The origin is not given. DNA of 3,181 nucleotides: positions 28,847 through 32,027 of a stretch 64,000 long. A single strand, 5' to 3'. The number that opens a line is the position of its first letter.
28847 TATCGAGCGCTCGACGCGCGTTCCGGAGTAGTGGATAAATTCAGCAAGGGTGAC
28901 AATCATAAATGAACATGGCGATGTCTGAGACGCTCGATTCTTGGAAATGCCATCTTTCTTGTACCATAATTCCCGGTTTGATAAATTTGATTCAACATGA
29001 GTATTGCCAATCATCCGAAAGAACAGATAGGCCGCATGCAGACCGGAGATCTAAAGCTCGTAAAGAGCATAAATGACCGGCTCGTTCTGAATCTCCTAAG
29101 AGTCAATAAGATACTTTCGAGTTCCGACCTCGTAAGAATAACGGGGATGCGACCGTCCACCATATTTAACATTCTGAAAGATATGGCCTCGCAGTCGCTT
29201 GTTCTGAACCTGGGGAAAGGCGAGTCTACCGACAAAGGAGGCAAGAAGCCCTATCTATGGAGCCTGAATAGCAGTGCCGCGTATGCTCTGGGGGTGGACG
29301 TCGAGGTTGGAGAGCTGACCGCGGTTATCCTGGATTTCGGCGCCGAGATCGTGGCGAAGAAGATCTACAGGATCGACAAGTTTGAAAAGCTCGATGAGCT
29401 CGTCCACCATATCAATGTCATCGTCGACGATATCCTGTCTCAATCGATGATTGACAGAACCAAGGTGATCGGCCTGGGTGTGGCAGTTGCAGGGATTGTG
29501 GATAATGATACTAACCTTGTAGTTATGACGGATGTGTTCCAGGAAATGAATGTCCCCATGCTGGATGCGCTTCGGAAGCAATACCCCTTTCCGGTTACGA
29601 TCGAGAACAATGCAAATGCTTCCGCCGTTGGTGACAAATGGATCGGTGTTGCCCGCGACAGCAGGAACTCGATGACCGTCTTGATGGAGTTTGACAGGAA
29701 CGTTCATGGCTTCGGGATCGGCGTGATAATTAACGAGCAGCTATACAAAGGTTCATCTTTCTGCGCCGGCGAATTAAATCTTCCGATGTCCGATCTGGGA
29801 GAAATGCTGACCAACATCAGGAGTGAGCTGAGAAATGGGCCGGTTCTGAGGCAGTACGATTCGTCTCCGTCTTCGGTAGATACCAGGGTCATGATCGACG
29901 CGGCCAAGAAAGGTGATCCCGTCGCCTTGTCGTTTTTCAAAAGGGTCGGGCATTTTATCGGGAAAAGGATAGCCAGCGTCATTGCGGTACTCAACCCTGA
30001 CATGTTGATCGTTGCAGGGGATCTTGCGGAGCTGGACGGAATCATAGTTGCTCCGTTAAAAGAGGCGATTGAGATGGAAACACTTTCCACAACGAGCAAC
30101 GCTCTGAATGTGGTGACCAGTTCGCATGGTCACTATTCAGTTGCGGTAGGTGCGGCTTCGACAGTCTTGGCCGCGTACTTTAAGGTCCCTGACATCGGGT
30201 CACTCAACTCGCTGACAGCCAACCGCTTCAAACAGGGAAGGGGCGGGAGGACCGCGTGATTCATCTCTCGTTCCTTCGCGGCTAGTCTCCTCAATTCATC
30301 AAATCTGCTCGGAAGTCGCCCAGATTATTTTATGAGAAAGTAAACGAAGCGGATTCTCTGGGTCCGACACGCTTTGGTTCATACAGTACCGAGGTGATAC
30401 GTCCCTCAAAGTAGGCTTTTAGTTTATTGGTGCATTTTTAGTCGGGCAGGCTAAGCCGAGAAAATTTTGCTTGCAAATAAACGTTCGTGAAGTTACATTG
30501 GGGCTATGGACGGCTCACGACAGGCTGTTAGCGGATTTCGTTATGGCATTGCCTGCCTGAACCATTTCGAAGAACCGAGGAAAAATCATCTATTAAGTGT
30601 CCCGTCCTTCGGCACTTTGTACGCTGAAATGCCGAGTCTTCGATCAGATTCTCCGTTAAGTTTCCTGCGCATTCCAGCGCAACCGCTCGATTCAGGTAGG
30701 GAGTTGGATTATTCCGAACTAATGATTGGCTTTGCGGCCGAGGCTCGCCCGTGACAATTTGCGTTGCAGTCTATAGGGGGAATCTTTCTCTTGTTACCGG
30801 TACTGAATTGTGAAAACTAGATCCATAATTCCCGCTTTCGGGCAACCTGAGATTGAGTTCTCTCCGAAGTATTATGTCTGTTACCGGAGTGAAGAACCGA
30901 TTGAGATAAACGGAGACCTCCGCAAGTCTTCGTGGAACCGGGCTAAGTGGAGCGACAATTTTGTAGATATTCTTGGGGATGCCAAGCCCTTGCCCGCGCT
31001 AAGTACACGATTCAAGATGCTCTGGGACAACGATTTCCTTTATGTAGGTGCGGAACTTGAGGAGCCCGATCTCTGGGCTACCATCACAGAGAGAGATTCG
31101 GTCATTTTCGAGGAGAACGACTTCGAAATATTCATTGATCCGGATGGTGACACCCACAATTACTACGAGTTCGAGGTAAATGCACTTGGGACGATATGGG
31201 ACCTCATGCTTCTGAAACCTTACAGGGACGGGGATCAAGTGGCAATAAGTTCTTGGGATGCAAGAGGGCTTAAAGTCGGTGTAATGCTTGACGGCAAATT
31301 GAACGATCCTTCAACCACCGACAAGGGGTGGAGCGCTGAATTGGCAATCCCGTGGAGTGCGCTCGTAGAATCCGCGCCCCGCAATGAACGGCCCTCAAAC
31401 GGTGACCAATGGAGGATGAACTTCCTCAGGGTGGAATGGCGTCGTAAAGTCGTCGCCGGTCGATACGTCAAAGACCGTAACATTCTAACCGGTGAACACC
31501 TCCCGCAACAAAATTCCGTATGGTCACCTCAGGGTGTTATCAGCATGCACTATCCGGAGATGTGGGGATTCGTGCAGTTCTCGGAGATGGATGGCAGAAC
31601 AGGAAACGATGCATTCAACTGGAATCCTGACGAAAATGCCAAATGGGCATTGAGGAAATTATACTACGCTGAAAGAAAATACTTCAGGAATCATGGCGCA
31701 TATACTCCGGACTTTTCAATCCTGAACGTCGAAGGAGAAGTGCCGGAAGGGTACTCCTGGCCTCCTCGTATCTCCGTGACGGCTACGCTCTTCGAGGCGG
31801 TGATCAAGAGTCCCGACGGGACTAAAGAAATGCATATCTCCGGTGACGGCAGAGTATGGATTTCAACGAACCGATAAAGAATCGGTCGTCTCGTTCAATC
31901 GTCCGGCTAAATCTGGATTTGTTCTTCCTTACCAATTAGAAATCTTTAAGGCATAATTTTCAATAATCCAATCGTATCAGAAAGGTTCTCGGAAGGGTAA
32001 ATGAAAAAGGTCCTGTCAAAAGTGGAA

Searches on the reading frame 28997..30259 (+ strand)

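Call 49: search_protein_families(library=pfam, proteins=[window:28997-30259:+], max_evalue=0.0001)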
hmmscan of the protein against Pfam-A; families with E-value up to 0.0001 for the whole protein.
window:28997-30259:+ (420 aa): 1 family
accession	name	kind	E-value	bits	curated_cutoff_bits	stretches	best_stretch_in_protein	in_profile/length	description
PF00480.26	ROK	-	3.1e-31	109.4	22.9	2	99-260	3-155/294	ROK family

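Call 79: search_protein_families(library=ncbifam, proteins=[window:28997-30259:+], max_evalue=0.00001)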
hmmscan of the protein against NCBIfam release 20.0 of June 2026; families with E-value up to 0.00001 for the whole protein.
window:28997-30259:+ (420 aa): 8 families
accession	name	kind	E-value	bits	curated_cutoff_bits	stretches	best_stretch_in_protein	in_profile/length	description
NF047937.1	TransRegNagC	equivalog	3.9e-33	115.2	650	1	15-390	1-383/399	DNA-binding transcriptional regulator NagC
NF049930.1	TransRegMlc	equivalog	7.3e-25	88.1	530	1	13-387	4-387/405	sugar metabolism global transcriptional regulator Mlc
TIGR00744.1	ROK_glcA_fam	subfamily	3.9e-24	85.5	260.35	2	99-260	2-156/318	ROK family glucokinase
NF009835.0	PRK13310.1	equivalog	1.1e-12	47.9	380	1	130-261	34-156/303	N-acetylglucosamine kinase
NF042998.1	bglucokin_BglK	equivalog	1.3e-12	47.6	550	1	150-386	47-281/291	beta-glucoside kinase BglK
NF007251.0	PRK09698.1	equivalog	8.5e-12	44.9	253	1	94-390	5-296/304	allose kinase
NF007108.0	PRK09557.1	equivalog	3.9e-10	39.5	443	0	294-387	206-297/303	fructokinase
NF045551.1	GK_Pyrobac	equivalog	2.6e-08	33.5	500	1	150-391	41-281/294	ATP-dependent glucokinase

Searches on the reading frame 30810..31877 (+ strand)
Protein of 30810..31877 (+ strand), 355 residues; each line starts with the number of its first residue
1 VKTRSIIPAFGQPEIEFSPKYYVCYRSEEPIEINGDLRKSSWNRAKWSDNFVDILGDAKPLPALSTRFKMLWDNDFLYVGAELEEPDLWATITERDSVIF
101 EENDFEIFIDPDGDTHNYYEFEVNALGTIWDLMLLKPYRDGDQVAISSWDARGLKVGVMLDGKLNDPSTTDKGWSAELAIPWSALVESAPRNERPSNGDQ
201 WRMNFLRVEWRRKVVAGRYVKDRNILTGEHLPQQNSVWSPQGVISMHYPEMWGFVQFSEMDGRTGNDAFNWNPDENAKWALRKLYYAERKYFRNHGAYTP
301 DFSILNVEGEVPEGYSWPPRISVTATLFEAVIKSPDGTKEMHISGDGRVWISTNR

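Call 49: search_protein_families(library=pfam, proteins=[window:30810-31877:+], max_evalue=0.0001)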
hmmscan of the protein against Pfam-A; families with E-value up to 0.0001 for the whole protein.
window:30810-31877:+ (355 aa): 2 families
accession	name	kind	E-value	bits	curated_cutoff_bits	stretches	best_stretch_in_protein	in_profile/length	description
PF06452.16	CBM9_1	-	2.8e-10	40.8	23.4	1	33-131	1-94/185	Carbohydrate family 9 binding domain-like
PF16011.10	CBM9_2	-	1.4e-05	25.4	25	1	67-205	32-163/199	Carbohydrate-binding family 9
